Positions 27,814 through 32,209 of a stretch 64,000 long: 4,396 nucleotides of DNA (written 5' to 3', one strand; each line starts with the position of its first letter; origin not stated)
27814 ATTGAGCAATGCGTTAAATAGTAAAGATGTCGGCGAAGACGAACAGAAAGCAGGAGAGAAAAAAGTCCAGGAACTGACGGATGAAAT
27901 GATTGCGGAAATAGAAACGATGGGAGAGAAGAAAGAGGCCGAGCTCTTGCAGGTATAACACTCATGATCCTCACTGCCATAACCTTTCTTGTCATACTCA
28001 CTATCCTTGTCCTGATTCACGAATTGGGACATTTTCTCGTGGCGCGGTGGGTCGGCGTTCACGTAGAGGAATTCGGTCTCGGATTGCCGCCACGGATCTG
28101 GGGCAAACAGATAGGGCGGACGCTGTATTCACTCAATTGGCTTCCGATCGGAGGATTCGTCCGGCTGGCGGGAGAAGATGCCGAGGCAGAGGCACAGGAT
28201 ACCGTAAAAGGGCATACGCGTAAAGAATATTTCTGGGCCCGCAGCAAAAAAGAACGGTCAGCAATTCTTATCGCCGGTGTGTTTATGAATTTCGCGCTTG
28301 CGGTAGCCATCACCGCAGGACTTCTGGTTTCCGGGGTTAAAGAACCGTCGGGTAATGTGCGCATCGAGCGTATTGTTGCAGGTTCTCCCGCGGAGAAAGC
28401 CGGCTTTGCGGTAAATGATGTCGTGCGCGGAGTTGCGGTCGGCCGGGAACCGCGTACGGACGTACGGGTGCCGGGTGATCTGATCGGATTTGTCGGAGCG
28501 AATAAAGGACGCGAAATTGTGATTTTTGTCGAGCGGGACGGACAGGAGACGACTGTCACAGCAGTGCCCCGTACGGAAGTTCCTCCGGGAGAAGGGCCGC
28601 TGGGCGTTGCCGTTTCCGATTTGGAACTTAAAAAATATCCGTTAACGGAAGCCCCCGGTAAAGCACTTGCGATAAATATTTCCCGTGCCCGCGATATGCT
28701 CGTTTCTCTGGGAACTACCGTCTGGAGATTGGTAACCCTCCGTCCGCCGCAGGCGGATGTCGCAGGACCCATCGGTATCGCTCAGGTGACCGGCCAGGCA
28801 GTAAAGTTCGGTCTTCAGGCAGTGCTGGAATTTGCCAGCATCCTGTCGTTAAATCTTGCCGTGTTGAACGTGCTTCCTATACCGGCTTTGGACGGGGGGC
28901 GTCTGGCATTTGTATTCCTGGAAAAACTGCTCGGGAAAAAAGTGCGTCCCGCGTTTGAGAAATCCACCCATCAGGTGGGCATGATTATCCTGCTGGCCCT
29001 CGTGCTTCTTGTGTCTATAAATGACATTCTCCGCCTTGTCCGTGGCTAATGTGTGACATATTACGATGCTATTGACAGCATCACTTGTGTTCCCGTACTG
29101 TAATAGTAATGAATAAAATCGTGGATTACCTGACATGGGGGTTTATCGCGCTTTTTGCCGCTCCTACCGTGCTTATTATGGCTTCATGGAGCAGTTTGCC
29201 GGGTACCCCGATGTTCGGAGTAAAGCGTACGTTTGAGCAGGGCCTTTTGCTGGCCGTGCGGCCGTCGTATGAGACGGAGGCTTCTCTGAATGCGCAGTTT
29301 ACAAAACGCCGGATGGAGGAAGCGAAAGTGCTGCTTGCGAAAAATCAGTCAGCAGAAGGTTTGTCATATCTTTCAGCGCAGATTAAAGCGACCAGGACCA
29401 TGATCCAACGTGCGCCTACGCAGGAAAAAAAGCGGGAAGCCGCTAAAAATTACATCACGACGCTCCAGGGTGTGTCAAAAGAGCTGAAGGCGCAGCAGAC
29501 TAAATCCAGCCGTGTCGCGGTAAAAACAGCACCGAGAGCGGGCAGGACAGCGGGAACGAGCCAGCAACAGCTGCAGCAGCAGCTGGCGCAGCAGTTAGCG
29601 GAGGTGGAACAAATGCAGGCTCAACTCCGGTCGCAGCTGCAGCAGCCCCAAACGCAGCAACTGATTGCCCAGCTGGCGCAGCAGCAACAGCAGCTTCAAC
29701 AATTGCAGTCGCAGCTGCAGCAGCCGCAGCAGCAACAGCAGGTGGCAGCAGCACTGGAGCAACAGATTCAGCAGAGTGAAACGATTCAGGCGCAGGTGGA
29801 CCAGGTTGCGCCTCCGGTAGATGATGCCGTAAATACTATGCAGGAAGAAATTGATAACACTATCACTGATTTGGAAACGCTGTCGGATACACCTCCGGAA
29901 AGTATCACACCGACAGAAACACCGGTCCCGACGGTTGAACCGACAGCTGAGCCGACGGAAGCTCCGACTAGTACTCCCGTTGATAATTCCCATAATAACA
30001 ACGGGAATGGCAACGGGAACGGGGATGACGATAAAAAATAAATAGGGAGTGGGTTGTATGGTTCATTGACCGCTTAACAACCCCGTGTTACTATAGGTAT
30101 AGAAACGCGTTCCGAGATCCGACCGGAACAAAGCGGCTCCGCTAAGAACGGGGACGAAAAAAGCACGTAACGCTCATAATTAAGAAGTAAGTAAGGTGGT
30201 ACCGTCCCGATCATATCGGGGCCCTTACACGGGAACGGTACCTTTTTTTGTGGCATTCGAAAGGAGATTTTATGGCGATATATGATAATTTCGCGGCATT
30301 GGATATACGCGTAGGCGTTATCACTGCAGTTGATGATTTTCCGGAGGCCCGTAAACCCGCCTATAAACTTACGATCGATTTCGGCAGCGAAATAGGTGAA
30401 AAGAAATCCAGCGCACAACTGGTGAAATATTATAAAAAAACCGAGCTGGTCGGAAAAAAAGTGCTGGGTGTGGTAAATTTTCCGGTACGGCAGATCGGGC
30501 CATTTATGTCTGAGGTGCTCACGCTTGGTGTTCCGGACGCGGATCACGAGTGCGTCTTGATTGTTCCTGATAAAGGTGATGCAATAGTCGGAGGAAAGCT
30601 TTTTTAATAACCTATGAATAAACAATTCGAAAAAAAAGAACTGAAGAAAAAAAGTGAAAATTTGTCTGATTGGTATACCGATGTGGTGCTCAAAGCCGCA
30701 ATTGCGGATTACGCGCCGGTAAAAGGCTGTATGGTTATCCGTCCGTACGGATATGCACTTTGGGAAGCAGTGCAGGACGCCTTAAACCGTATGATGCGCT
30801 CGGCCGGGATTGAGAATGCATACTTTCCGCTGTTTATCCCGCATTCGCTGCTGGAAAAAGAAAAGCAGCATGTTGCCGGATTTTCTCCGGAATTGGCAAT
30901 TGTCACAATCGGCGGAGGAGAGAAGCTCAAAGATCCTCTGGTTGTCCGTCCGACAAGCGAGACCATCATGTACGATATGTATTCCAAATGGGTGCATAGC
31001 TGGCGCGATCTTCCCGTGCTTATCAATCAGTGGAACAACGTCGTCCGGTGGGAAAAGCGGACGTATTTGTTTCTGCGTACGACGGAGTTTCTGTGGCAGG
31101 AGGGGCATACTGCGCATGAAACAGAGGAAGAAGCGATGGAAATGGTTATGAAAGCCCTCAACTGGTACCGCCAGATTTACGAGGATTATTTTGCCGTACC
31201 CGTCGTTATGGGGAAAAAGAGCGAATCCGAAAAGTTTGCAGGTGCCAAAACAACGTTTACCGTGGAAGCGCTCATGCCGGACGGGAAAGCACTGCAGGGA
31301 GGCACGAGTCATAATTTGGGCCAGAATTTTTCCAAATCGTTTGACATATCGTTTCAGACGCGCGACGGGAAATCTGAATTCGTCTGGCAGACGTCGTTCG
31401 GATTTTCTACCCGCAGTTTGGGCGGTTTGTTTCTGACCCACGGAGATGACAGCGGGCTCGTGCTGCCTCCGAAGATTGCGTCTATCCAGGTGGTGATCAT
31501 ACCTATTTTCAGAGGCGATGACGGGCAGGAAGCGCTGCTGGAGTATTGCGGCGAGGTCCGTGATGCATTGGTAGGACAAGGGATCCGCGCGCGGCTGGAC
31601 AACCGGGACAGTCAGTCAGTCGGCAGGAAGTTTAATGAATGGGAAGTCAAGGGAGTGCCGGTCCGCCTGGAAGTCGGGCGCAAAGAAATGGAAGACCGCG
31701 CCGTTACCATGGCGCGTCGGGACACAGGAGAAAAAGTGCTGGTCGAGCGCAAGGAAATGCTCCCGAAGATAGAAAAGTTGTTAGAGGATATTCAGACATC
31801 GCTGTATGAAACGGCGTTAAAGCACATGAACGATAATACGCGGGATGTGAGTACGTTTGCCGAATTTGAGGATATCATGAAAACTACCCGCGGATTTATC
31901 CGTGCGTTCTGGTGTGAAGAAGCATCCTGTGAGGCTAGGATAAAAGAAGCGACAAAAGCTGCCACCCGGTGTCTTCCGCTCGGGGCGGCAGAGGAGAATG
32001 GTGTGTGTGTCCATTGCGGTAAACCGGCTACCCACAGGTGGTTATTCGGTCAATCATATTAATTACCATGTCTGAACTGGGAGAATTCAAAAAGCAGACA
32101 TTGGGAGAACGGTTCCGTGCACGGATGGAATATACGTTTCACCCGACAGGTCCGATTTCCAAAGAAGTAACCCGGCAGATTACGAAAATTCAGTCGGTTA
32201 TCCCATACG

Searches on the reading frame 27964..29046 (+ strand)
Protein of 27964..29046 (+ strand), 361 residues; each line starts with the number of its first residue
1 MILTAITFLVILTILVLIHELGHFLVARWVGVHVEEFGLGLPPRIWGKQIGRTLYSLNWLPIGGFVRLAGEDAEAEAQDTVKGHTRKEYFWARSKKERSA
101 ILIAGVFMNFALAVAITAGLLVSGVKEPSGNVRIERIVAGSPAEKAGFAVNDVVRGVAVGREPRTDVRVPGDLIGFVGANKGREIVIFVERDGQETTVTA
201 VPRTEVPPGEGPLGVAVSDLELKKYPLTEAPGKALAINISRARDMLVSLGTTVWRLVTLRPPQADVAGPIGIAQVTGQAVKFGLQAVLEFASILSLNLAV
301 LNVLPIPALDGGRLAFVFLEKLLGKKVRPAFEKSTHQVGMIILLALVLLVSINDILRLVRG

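Call 62: search_protein_families(library=pfam, proteins=[window:27964-29046:+], max_evalue=0.00001)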
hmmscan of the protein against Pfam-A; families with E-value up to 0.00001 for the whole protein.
window:27964-29046:+ (361 aa): 1 family
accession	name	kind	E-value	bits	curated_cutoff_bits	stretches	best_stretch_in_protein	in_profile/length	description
PF02163.28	Peptidase_M50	-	1.4e-54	185.2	27.2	1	8-346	2-221/221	Peptidase family M50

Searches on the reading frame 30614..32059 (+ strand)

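Call 62: search_protein_families(library=pfam, proteins=[window:30614-32059:+], max_evalue=0.00001)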
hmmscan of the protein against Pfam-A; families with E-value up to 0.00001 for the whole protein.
window:30614-32059:+ (482 aa): 3 families
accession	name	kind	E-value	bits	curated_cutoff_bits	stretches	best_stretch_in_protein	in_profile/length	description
PF03129.25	HGTP_anticodon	-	4.9e-22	78.3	21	1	292-388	1-93/94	Anticodon binding domain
PF00587.30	tRNA-synt_2b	-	2e-20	74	29.3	1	106-270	8-173/179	tRNA synthetase class II core domain (G, H, P, S and T)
PF09180.16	ProRS-C_1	-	3e-19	69.4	31.5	1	416-482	2-71/71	Prolyl-tRNA synthetase, C-terminal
